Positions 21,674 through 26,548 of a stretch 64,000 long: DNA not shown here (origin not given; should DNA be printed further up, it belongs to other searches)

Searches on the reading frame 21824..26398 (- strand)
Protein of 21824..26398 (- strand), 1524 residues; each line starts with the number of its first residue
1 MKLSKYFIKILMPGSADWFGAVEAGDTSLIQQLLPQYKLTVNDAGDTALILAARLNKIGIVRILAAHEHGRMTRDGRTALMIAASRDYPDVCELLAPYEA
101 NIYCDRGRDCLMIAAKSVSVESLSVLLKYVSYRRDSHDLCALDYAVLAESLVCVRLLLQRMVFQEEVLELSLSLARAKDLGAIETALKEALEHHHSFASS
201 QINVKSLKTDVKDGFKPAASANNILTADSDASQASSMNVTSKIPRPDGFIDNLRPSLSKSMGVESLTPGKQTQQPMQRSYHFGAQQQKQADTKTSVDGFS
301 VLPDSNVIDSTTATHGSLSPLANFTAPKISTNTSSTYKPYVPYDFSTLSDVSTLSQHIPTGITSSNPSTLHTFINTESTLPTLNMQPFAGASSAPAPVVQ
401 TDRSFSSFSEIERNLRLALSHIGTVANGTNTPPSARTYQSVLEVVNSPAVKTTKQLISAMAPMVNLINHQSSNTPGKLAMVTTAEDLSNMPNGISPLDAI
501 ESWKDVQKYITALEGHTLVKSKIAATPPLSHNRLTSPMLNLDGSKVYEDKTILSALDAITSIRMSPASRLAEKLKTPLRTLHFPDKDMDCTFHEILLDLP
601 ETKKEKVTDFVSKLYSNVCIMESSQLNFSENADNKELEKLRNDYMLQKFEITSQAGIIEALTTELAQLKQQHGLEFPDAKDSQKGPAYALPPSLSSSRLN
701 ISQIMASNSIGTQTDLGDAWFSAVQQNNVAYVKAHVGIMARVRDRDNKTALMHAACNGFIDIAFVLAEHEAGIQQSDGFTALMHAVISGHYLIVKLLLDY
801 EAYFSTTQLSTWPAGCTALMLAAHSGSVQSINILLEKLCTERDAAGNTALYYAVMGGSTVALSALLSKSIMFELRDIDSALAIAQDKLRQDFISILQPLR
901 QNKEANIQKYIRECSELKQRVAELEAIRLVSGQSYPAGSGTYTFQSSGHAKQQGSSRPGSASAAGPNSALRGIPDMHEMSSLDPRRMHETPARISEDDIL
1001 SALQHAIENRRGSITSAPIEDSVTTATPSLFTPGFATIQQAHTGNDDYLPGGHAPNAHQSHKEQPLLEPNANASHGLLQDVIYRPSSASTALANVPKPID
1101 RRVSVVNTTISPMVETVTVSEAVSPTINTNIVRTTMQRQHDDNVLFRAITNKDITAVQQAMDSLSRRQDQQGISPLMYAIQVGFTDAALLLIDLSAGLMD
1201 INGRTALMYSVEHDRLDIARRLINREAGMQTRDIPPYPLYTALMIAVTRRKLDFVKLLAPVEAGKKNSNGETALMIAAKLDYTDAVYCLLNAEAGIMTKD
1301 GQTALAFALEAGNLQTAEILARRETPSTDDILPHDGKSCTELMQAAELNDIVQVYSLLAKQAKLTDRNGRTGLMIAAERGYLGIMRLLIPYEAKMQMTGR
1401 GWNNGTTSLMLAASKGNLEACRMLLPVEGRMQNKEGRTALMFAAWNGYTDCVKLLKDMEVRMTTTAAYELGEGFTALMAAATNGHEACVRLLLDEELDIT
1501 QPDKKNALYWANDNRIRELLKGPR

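Call 54: search_protein_families(library=pfam, proteins=[window:21824-26398:-], max_evalue=0.001)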
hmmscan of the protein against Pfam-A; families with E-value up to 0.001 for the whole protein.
window:21824-26398:- (1524 aa): 6 families
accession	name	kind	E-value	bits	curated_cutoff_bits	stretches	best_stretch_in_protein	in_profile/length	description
PF12796.13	Ank_2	-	1.3e-102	337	27.3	9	723-804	4-86/90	Ankyrin repeats (3 copies)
PF00023.36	Ank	-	1.6e-58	191.7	21.1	1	1473-1503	2-32/33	Ankyrin repeat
PF13857.12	Ank_5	-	2.5e-39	133.3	27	0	1404-1439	15-52/56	Ankyrin repeats (many copies)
PF13606.12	Ank_3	-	2.8e-37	122.4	22.3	0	777-802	1-26/30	Ankyrin repeat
PF13637.12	Ank_4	-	1.3e-36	124.2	22.7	1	1411-1455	3-49/50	Ankyrin repeats (many copies)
PF24521.3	Ank_KRIT1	-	9.8e-09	35.5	80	1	1405-1502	18-115/149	KRIT1 ankyrin-repeats domain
